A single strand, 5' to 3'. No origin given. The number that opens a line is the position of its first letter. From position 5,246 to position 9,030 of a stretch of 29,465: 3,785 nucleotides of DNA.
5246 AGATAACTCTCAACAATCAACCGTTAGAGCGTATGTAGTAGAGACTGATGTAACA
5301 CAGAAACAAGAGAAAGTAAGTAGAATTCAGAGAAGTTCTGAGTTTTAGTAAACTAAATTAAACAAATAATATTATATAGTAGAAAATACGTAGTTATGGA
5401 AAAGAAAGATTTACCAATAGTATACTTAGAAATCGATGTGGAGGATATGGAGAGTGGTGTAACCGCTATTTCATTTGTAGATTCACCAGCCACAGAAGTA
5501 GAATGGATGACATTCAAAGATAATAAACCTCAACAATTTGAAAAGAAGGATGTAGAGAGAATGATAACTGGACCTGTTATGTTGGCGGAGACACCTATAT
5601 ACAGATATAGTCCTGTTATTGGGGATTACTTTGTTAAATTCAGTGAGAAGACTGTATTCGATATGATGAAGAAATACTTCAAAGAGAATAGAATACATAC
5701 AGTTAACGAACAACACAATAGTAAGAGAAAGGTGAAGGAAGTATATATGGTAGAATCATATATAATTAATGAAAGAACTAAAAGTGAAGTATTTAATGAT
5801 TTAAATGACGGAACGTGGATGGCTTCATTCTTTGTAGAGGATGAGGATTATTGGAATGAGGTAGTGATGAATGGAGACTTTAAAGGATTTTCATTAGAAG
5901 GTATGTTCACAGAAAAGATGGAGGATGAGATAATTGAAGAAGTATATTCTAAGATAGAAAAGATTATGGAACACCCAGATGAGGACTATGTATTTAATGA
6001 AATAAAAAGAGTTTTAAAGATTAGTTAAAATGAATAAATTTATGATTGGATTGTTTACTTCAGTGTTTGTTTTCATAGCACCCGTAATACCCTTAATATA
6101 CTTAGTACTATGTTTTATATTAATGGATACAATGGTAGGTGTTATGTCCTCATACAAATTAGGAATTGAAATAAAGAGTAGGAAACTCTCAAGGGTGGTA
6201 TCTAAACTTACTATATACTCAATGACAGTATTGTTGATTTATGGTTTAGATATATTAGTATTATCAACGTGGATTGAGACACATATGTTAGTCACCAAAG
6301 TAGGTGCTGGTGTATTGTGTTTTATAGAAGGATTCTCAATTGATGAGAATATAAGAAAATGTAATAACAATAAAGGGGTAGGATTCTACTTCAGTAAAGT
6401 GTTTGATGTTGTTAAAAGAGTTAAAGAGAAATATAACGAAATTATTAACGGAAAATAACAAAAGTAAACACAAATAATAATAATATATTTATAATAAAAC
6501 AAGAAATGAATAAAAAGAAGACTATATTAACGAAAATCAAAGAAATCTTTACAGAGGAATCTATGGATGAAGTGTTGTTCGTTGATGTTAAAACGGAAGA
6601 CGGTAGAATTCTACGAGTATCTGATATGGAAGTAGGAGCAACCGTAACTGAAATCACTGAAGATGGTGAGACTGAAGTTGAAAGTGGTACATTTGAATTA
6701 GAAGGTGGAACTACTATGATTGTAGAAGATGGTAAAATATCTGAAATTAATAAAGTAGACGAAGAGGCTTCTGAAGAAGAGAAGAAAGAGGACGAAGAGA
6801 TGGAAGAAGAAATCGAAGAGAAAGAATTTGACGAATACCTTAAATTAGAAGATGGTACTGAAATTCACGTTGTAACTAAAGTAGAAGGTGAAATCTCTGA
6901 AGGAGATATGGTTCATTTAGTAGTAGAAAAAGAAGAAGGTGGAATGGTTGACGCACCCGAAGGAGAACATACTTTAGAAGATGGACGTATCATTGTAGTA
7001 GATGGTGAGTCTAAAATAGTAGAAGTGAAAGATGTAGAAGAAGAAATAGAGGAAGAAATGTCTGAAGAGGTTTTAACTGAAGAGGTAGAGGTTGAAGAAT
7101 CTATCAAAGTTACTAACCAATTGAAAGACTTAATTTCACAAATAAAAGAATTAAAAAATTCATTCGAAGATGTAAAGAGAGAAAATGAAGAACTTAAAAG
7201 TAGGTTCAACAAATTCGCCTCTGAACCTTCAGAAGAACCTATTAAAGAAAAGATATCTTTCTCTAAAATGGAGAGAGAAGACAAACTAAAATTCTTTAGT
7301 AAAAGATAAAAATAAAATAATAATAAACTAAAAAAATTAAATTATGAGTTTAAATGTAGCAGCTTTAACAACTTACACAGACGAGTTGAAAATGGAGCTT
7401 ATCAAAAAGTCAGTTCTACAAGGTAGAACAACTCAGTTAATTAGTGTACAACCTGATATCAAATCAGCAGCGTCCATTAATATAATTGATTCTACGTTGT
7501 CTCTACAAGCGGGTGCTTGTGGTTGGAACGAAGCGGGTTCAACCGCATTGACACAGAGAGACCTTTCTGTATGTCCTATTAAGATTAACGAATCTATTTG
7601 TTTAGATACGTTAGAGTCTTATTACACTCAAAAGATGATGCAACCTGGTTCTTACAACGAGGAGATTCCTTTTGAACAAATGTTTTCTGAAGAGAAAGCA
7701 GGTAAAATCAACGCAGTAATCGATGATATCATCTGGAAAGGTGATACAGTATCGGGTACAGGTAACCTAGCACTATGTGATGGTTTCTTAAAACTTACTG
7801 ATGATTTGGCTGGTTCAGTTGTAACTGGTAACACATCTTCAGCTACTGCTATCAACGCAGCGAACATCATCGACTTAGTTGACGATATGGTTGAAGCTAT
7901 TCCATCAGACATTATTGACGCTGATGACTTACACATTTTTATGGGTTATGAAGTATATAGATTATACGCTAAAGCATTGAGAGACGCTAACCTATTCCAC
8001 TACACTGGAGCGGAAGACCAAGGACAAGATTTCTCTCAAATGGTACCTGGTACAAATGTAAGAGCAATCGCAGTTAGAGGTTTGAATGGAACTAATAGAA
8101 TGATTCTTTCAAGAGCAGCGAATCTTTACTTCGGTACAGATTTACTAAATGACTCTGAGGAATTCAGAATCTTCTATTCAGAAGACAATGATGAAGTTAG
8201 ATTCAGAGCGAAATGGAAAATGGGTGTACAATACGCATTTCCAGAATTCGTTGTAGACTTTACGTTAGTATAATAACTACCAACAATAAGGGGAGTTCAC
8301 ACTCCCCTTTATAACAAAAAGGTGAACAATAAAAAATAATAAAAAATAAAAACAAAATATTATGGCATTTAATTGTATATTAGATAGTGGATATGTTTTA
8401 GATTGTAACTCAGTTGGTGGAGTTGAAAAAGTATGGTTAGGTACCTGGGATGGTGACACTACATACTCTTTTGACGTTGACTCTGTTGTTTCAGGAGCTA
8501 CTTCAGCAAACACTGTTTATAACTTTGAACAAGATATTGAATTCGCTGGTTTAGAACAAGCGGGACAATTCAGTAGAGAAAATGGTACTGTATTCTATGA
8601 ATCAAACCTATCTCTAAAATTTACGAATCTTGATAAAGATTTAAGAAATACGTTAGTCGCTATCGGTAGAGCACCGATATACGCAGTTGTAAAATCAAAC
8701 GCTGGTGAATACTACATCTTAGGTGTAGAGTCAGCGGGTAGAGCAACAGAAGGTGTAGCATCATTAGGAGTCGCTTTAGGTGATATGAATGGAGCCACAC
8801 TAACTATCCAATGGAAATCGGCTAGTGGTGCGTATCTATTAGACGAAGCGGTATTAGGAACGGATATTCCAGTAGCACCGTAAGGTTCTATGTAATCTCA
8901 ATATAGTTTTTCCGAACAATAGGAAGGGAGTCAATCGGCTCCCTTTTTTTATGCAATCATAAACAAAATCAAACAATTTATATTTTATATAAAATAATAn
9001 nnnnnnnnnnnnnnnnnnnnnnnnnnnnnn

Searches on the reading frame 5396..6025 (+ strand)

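Call 17: search_protein_families(library=phrogs, proteins=[window:5396-6025:+], max_evalue=0.001)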
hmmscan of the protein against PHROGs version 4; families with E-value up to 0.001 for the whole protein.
window:5396-6025:+ (210 aa): 4 families
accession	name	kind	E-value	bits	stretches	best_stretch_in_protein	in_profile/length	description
phrog_24921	-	unknown function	2.8e-29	103.3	1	16-174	10-173/349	-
phrog_15223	-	other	3.1e-12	47.9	1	71-194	21-135/199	protease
phrog_3017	-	head and packaging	9.2e-09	36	1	22-187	10-170/402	head maturation protease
phrog_34096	-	head and packaging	4.1e-07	30.1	1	52-170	131-234/412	head maturation protease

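Call 94: search_protein_families(library=pfam, proteins=[window:5396-6025:+], max_evalue=0.001)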
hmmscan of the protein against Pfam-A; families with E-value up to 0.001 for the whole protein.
window:5396-6025:+ (210 aa): 1 family
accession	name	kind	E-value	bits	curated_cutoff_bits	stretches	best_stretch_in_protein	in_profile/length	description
PF14550.11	Peptidase_S78_2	-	1e-10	42.1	24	1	49-170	6-121/126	Putative phage serine protease XkdF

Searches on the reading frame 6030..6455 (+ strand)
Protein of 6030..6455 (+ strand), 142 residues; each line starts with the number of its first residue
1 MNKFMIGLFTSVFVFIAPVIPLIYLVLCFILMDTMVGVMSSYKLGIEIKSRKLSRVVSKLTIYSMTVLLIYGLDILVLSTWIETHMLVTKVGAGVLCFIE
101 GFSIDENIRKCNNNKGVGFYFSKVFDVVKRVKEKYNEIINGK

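Call 17: search_protein_families(library=phrogs, proteins=[window:6030-6455:+], max_evalue=0.001)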
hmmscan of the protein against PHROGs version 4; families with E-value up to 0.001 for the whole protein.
window:6030-6455:+ (142 aa): 0 families

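Call 94: search_protein_families(library=pfam, proteins=[window:6030-6455:+], max_evalue=0.001)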
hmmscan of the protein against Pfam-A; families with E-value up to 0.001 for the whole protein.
window:6030-6455:+ (142 aa): 1 family
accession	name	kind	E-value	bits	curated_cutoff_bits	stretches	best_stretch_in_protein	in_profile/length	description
PF05105.17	Phage_holin_4_1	-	1e-08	35.7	22.2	1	15-112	6-100/116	Bacteriophage holin family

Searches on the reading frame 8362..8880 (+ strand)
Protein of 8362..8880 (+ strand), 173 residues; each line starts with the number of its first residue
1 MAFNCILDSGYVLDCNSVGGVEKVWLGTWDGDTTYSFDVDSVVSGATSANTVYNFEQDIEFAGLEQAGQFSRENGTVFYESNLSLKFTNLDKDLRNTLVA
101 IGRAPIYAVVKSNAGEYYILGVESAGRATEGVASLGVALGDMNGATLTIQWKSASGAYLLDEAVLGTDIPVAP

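Call 4: search_protein_families(library=phrogs, proteins=[window:8362-8880:+], max_evalue=0.01)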
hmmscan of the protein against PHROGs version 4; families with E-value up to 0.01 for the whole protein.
window:8362-8880:+ (173 aa): 1 family
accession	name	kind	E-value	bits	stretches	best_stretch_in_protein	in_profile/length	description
phrog_19091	-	unknown function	2.9e-05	24.8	1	16-161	15-161/181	-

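Call 15: search_protein_families(library=pfam, proteins=[window:8362-8880:+], max_evalue=0.01)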
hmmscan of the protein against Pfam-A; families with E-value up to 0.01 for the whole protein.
window:8362-8880:+ (173 aa): 0 families

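Call 89: search_protein_families(library=ncbifam, proteins=[window:8362-8880:+], max_evalue=0.01)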
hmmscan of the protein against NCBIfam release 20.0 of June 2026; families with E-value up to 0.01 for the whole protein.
window:8362-8880:+ (173 aa): 0 families
